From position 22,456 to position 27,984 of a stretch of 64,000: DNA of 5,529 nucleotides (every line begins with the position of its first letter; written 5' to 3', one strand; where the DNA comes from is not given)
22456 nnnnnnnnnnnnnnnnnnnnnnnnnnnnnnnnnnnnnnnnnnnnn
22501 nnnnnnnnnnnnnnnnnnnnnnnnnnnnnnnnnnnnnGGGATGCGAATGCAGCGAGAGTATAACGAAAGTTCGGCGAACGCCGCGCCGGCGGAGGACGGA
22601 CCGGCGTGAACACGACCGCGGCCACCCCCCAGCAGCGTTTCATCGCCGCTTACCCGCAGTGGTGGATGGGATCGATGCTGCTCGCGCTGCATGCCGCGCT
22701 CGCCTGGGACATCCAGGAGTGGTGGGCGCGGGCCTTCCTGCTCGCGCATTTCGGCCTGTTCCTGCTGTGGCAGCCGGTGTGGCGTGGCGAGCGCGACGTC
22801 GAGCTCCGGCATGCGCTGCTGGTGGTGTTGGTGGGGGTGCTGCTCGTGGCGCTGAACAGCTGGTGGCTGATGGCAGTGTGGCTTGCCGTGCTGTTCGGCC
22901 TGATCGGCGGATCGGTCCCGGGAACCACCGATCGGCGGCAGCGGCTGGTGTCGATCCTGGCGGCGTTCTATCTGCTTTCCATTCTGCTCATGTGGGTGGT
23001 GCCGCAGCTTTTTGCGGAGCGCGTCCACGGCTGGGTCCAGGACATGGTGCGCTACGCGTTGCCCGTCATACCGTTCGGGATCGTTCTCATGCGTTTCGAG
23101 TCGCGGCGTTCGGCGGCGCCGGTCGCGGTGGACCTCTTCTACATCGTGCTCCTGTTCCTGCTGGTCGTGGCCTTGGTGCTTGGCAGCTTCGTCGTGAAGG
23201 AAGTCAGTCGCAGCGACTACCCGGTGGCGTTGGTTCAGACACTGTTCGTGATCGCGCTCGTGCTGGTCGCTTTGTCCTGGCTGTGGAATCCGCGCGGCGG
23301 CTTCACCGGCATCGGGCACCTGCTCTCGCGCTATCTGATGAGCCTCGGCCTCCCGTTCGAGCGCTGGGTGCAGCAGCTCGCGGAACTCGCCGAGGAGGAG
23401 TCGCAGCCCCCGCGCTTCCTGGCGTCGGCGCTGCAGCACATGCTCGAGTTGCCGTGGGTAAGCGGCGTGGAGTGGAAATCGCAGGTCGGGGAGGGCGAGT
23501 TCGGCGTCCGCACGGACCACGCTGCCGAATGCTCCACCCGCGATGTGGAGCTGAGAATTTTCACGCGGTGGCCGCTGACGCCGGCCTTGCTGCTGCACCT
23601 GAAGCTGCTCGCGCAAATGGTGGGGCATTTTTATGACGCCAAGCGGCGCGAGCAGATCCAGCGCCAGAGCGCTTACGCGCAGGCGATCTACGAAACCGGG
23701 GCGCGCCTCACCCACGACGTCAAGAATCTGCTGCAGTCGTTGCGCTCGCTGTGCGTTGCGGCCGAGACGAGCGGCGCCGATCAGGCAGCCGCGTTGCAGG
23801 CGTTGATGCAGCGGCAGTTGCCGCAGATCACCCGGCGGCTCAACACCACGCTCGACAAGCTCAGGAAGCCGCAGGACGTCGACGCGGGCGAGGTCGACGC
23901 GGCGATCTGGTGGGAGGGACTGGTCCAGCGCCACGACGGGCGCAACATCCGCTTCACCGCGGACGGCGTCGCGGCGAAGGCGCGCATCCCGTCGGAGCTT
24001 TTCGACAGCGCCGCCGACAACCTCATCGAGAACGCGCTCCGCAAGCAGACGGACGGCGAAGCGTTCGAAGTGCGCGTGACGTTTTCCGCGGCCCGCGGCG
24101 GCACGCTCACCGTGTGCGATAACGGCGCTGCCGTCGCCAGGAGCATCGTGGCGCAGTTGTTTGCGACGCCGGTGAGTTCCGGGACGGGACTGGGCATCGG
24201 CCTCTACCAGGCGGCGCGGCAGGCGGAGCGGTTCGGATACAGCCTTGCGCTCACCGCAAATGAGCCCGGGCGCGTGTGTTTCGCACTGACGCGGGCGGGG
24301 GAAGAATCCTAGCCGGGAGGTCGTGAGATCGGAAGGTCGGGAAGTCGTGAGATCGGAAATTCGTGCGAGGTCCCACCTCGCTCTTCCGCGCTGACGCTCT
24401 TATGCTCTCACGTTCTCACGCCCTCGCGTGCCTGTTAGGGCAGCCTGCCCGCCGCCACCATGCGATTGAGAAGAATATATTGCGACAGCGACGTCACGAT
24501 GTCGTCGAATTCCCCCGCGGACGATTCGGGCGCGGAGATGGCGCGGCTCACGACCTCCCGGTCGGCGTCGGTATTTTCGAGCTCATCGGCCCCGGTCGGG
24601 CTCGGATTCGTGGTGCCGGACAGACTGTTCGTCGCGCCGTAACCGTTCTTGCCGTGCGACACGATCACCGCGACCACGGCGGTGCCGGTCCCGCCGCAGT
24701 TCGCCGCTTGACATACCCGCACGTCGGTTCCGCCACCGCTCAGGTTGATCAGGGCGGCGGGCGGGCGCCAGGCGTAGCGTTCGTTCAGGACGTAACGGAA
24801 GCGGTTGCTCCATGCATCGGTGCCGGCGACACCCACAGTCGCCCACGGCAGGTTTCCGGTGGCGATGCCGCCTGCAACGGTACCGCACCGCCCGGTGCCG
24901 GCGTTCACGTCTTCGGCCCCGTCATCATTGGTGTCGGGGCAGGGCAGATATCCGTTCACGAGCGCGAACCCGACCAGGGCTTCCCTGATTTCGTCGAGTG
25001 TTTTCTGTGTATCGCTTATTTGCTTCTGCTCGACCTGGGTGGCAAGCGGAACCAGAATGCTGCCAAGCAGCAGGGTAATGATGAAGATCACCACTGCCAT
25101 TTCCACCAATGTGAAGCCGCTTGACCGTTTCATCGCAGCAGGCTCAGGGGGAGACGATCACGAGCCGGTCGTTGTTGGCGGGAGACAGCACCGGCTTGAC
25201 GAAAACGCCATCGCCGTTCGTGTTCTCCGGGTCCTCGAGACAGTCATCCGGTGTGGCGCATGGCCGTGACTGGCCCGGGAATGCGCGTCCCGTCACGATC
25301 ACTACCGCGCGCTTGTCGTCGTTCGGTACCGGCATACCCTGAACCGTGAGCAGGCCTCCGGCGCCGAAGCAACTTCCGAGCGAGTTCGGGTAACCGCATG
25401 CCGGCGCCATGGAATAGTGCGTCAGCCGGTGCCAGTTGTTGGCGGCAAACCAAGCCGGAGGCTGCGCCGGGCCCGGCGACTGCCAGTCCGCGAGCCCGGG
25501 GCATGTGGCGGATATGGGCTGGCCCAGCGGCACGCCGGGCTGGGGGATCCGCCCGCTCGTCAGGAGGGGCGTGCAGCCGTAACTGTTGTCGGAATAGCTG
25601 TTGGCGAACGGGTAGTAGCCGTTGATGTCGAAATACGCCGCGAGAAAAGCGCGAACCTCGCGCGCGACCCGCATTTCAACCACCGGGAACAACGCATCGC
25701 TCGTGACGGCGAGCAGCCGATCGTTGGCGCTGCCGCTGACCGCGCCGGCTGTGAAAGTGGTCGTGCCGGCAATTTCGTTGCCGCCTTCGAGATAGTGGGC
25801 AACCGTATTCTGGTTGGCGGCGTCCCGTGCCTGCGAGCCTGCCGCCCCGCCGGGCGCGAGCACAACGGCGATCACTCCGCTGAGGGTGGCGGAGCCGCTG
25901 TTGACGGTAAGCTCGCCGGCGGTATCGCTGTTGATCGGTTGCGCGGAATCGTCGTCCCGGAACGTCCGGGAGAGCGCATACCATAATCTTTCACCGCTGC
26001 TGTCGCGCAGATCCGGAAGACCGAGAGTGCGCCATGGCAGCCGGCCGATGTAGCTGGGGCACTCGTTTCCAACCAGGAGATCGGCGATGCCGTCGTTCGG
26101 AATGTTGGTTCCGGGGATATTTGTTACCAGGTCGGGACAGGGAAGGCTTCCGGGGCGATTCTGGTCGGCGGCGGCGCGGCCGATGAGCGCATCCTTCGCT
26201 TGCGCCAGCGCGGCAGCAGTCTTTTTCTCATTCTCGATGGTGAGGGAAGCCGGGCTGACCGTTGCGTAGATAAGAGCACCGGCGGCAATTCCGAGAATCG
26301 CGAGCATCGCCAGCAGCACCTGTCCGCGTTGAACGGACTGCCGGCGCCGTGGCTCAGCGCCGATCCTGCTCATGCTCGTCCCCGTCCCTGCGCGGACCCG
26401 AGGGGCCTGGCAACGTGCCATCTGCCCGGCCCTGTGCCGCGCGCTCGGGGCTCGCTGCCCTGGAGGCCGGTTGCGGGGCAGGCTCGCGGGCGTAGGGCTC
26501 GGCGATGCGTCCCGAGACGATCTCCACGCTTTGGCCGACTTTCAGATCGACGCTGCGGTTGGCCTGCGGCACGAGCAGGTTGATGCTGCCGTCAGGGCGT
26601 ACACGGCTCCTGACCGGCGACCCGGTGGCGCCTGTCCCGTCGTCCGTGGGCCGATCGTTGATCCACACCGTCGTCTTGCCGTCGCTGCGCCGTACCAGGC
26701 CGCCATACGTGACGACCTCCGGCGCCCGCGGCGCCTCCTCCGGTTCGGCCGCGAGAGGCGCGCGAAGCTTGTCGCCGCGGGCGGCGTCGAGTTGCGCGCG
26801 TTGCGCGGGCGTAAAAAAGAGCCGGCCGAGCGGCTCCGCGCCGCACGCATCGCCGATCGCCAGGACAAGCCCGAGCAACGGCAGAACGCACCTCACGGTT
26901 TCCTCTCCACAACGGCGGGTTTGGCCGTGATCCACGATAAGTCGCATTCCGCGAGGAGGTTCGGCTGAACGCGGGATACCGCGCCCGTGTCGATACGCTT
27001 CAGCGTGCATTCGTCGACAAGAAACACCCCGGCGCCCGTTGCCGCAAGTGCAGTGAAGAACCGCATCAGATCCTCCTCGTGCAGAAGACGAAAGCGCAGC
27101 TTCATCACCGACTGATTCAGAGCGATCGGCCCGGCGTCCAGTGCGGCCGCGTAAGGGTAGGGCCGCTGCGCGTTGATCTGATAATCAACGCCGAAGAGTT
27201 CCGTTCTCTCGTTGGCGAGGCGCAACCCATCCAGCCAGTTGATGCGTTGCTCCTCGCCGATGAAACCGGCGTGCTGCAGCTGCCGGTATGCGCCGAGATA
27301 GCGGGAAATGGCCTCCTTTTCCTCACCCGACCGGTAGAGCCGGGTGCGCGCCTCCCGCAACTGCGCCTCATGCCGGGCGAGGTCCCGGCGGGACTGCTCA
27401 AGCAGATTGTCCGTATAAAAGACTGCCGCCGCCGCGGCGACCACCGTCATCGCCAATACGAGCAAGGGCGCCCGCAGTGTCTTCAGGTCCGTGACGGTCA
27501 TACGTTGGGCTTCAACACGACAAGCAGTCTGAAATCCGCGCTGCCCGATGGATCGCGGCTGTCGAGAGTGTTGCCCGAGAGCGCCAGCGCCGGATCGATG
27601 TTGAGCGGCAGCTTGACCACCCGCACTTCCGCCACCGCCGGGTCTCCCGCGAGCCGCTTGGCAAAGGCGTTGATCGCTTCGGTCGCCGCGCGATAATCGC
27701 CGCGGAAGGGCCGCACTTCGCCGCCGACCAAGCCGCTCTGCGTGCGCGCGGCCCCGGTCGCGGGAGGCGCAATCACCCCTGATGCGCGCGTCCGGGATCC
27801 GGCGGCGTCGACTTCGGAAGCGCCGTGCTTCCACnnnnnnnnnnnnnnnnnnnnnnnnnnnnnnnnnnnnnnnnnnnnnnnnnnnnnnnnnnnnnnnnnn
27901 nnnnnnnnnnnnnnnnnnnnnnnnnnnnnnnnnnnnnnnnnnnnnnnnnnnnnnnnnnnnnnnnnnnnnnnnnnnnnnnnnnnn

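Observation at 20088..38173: Sigma-54 / two-component-controlled type IV filament locus of MSHA-class composition with a rearranged, minimal gene set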

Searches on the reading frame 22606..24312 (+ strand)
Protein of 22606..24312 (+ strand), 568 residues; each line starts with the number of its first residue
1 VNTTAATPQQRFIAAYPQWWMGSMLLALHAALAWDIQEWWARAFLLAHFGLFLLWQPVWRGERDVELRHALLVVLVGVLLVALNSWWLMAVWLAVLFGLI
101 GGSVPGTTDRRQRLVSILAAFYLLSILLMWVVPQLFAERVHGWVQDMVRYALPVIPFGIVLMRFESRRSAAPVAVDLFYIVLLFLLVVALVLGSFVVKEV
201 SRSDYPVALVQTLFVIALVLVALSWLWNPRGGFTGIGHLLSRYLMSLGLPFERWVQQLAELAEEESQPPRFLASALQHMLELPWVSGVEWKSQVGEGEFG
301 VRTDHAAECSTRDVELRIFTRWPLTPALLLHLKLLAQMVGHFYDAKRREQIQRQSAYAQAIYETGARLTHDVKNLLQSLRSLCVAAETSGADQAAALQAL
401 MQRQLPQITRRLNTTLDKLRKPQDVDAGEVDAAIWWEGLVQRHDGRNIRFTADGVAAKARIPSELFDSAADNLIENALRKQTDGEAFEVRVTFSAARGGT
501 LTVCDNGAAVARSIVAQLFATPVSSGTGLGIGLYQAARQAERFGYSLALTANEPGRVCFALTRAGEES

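Call 4: search_protein_families(library=pfam, proteins=[window:22606-24312:+], max_evalue=0.01)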
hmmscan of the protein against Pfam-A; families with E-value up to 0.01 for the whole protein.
window:22606-24312:+ (568 aa): 1 family
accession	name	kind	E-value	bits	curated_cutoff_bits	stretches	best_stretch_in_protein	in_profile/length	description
PF02518.31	HATPase_c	-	1.3e-08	35.6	26.4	1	469-559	9-103/111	Histidine kinase-, DNA gyrase B-, and HSP90-like ATPase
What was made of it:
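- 22606..24312 (+): Histidine kinase with about 8 TM segments, convergent with the operon. Presumed partner of the RR. Pfam HATPase_c (call 4).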

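Call 6: search_protein_families(library=ncbifam, proteins=[window:22606-24312:+], max_evalue=0.01)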
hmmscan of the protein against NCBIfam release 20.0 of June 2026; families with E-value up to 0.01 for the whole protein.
window:22606-24312:+ (568 aa): 3 families
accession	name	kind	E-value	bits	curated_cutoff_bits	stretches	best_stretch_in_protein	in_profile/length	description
NF008298.1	PRK11086.1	subfamily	1.2e-05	24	520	1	472-553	430-513/529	DcuS/MalK family sensor histidine kinase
TIGR02966.1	phoR_proteo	equivalog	0.0015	17.7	334.2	1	463-518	227-281/333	phosphate regulon sensor histidine kinase PhoR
NF007664.1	PRK10337.1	equivalog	0.0017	17.1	475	1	416-555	292-434/442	quorum sensing histidine kinase QseC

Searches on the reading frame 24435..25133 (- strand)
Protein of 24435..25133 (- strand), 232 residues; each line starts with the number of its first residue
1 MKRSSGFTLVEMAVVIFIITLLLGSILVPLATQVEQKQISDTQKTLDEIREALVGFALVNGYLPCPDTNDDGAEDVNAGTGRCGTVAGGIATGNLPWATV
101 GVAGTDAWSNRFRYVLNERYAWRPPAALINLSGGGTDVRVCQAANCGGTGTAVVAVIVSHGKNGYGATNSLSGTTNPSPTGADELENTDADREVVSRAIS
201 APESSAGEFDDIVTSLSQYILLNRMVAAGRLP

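Call 4: search_protein_families(library=pfam, proteins=[window:24435-25133:-], max_evalue=0.01)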
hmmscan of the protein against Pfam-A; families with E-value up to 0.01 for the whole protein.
window:24435-25133:- (232 aa): 1 family
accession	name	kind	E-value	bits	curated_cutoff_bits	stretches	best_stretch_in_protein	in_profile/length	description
PF07963.17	N_methyl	-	2.6e-06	27.2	21.2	1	1-26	1-26/27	Prokaryotic N-terminal methylation motif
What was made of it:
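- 24435..25133 (-): Prepilin (MKRSSG|FTLVEM...), probably a minor pilin. Last gene of the long operon. Pfam N_methyl (call 4).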

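Call 6: search_protein_families(library=ncbifam, proteins=[window:24435-25133:-], max_evalue=0.01)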
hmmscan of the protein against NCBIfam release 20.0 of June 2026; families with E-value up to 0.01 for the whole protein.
window:24435-25133:- (232 aa): 7 families
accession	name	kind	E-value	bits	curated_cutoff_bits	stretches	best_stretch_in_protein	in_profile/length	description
TIGR01710.1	typeII_sec_gspG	equivalog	4.7e-08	33.1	88.85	1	5-65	1-61/134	type II secretion system major pseudopilin GspG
TIGR01708.2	typeII_sec_gspH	equivalog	8.1e-06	25.9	80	1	4-46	1-43/169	type II secretion system minor pseudopilin GspH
NF040999.1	pilin_ComGC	equivalog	5.8e-05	23.2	75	1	5-35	2-31/84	competence type IV pilus major pilin ComGC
NF041013.1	T4P_ComGE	equivalog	0.0024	17.9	49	1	3-53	2-53/83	competence type IV pilus minor pilin ComGE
TIGR02532.1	IV_pilin_GFxxxE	domain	0.004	17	16.3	1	5-24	2-21/24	prepilin-type N-terminal cleavage/methylation domain-containing protein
NF007862.0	PRK10574.1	equivalog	0.0048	17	138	1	1-37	1-36/145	prepilin peptidase-dependent pilin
NF040982.1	ComGD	equivalog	0.0074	16.7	70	1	5-37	2-37/139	competence type IV pilus minor pilin ComGD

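Call 21: search_protein_families(library=pfam, proteins=[window:24435-25133:-], max_evalue=10)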
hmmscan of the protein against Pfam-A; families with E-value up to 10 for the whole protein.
window:24435-25133:- (232 aa): 1 family
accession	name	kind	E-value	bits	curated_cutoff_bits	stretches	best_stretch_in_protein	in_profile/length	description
PF07963.17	N_methyl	-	2.6e-06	27.2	21.2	1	1-26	1-26/27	Prokaryotic N-terminal methylation motif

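Call 64: search_solved_structures(query=window:24435-25133:-, max_evalue=1)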
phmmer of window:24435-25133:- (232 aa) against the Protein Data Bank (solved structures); distinct sequences matched with E-value up to 1: 12.
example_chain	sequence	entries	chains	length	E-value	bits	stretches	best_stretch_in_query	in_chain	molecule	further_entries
8tgw_A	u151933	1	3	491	0.03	17.2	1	41-149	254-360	1059 SOSIP Surface protein gp120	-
9egp_A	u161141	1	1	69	0.22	14.3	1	2-42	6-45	Geopilin domain 1 protein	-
6gv9_A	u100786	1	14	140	0.4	13.5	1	7-110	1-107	Prepilin peptidase-dependent protein D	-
6vpx_A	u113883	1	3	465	0.43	13.4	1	63-149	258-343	Envelope glycoprotein gp120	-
9nhh_A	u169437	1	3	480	0.43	13.4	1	63-149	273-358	AMC016v4.2 envelope glycoprotein gp120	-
9nhi_A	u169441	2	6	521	0.5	13.2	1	63-149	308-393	AMC016 v4.2 gp120 | AMC016 v4.2 envelope glycoprotein gp120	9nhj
6nij_A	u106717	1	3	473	0.56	13.1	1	63-149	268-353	AMC011 Glycoprotein 120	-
6olp_A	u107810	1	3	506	0.63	12.9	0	63-149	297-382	Envelope glycoprotein gp120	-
7rso_A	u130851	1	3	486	0.67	12.8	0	62-149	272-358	AMC016 gp120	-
6ce0_G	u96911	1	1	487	0.75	12.6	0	63-150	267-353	Envelope glycoprotein gp160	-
3hi1_G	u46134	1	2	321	0.89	12.4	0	63-149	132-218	Glycoprotein 120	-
2qad_A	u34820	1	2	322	0.89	12.4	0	63-149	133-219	Envelope glycoprotein gp160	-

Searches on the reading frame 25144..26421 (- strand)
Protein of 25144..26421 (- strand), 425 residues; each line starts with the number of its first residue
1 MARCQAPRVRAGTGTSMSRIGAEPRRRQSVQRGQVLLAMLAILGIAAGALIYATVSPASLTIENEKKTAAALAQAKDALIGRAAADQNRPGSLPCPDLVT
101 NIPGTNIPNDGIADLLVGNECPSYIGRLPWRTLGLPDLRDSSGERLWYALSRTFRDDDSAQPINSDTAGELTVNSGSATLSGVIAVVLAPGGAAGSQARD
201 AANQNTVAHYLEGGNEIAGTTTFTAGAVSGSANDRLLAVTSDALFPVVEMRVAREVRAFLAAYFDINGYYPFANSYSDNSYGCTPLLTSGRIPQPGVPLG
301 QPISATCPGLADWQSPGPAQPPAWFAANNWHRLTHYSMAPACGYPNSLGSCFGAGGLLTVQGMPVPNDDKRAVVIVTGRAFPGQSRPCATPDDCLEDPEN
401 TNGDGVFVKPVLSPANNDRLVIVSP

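Call 3: search_protein_families(library=pfam, proteins=[window:25144-26421:-], max_evalue=0.01)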
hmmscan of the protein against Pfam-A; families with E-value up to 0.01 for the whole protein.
window:25144-26421:- (425 aa): 0 families

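Call 5: search_protein_families(library=ncbifam, proteins=[window:25144-26421:-], max_evalue=0.01)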
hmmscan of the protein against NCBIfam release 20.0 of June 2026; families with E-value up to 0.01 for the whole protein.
window:25144-26421:- (425 aa): 0 families

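Call 21: search_protein_families(library=pfam, proteins=[window:25144-26421:-], max_evalue=10)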
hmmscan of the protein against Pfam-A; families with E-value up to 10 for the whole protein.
window:25144-26421:- (425 aa): 0 families
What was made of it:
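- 25144..26373 (-): Large pilin-like protein (QRG|Q..., no Glu5) with a Cys-rich globular domain that matches no solved structure. Proposed tip or priming subunit. There are no family hits (calls 3, 5, 21).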

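Call 49: find_homologous_proteins(query=window:25144-26334:-, max_evalue=0.001)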
Query window:25144-26334:- (396 aa): 1807 proteins with E <= 0.001 among 8000 candidates; the best 120 are listed.
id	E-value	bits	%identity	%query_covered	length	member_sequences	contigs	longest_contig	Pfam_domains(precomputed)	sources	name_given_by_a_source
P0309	7.7e-264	893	100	100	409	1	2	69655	-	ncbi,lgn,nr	ncbi:MAG: hypothetical protein HY526_13395 [Betaproteobacteria bacterium]|nr:hypothetical protein [B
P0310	2.1e-204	697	77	100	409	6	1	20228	-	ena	-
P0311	1.9e-163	562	66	100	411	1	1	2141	-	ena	-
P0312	1.3e-160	553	64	100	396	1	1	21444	-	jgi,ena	-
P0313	6.6e-156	537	63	100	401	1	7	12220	-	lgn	-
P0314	1.7e-152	526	62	100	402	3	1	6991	-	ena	-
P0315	7.8e-148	511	60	100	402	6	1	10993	-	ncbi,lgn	-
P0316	1.3e-147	510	61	100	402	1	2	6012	-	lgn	-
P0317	2.6e-146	506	60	100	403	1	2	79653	-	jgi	jgi:hypothetical protein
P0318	3.7e-146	505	60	100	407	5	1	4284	-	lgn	-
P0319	5.4e-146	505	61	100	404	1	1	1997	-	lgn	-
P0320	7.6e-146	504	60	100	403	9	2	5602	-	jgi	jgi:type II secretory pathway pseudopilin PulG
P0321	2.4e-145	503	59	100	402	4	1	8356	-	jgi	jgi:hypothetical protein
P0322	3.6e-145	502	59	100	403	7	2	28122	-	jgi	jgi:hypothetical protein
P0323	3.1e-144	499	60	100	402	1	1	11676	-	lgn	-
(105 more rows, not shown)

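Call 58: predict_structure(alignment_id=A3)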
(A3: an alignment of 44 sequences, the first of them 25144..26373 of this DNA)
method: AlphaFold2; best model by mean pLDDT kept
length: 409 residues; sequences in the alignment: 44
mean_pLDDT: 87.5   pTM: 0.83
mean pLDDT of the five models: 87.5, 86.7, 85.3, 82.9, 78.5
residues with pLDDT >= 90: 232; 70-90: 146; 50-70: 21; < 50: 10
segments of 3 or more residues with pLDDT < 50: 1-7
pLDDT, mean of each block of 10 residues (from residue 1): 47 67 91 81 88 97 97 94 71 85 90 95 93 95 89 94 95 90 86 90 90 87 95 95 94 94 91 87 74 85 89 92 90 74 92 93 82 87 92 87 87
secondary structure, 60 per line:
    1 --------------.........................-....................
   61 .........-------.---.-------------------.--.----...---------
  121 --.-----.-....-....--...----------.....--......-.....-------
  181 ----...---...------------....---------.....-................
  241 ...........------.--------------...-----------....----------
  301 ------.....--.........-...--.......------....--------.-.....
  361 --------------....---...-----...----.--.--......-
elements in order: H15-39 H41-69 E109-111 E131-134 E155-159 E162-167 E169-173 E206-209 E219-223 H225-251 E273-275 H287-290 H307-311 H314-317 E318-322 H329-335 E342-345 E356-360 H375-378 E390-392 E403-408
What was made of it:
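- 25144..26373 (-): The AF2 model has pLDDT 87.5 and pTM 0.83, with a long N-terminal helix at 15-69 (call 58).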

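Call 61: fold_search(model_id=the predicted structure, library=pdb)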
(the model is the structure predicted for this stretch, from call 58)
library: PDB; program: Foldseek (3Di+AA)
matches with E <= 10: 4; with E <= 0.001: 0
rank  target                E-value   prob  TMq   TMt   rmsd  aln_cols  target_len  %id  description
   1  9iuf_A                1.3e+00  0.15  0.18  0.30   8.3       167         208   15  Cryo-EM structure of the type IVb pilus from enterotoxigenic Escherichia coli (released 2025-05-28)
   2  3maf_B                6.1e+00  0.05  0.06  0.06  13.7        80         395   22  Crystal structure of StSPL (asymmetric form) (released 2010-08-18)
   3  4jk1_D                8.4e+00  0.01  0.08  0.04   9.6        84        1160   14  X-ray crystal structure of Escherichia coli sigma70 holoenzyme in complex with Guanosine tetraphosphate (ppGpp) (released 2013-04-10)
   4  6zu5_LJ0              9.5e+00  0.01  0.07  0.14  17.2        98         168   12  Structure of the Paranosema locustae ribosome in complex with Lso2 (released 2020-11-04)
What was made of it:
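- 25144..26373 (-): The best Foldseek PDB E-value is 1.3, so there is no match to GspK (call 61).
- On Type II secretion system: The large pilin-like protein has no fold match to GspK (call 61).
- Tried and rejected: A Foldseek search of the confident model of the large pilin-like protein found no match, so the GspK call was rejected (call 61).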

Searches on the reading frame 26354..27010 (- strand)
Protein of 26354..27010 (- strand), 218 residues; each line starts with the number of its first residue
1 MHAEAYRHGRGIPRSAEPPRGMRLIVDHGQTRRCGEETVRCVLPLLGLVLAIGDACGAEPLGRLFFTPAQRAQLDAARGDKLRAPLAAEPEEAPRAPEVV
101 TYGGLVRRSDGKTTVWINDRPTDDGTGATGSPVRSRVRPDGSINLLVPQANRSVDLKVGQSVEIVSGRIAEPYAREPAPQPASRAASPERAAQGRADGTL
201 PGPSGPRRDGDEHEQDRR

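Call 3: search_protein_families(library=pfam, proteins=[window:26354-27010:-], max_evalue=0.01)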
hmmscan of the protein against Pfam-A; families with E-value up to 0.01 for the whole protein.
window:26354-27010:- (218 aa): 0 families

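Call 5: search_protein_families(library=ncbifam, proteins=[window:26354-26896:-], max_evalue=0.01)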
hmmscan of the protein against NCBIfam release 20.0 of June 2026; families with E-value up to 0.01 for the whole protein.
window:26354-26896:- (180 aa): 0 families

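Call 21: search_protein_families(library=pfam, proteins=[window:26354-26896:-], max_evalue=10)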
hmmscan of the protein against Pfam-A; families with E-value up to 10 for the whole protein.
window:26354-26896:- (180 aa): 0 families

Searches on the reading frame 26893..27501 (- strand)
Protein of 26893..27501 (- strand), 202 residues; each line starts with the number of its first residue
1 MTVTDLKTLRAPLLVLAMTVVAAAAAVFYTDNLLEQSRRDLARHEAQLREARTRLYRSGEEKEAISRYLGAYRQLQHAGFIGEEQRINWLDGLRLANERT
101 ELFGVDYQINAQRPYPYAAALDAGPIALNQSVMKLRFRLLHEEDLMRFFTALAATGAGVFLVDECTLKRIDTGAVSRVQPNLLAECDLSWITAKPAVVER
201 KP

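Call 5: search_protein_families(library=ncbifam, proteins=[window:26893-27501:-], max_evalue=0.01)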
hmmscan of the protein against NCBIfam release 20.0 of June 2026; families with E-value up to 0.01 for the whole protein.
window:26893-27501:- (202 aa): 0 families

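Call 21: search_protein_families(library=pfam, proteins=[window:26893-27501:-], max_evalue=10)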
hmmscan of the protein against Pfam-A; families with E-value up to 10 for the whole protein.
window:26893-27501:- (202 aa): 2 families
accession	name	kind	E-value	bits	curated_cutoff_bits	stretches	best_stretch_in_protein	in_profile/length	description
PF24794.1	Duc1_FFAT_like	-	0.085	13.1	25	1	142-152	9-19/26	Duc1 FFAT-like motif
PF23680.1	YecU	-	0.15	13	27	1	5-33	18-46/58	YecU-like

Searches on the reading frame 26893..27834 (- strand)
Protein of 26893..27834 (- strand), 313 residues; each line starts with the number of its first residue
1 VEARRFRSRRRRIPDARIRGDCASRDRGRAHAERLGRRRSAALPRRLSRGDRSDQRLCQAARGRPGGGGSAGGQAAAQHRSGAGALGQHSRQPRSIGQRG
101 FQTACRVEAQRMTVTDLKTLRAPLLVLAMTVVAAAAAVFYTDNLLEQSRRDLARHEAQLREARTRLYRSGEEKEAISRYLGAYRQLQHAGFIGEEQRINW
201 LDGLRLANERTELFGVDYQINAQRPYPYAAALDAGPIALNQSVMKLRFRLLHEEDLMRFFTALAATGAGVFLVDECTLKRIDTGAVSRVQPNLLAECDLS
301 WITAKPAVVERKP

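Call 3: search_protein_families(library=pfam, proteins=[window:26893-27834:-], max_evalue=0.01)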
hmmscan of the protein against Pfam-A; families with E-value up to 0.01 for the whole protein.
window:26893-27834:- (313 aa): 1 family
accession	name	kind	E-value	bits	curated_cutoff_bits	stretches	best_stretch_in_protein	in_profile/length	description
PF25547.1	WXG100_2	-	0.0042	17.5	27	1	59-144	58-142/150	WXG100 like domain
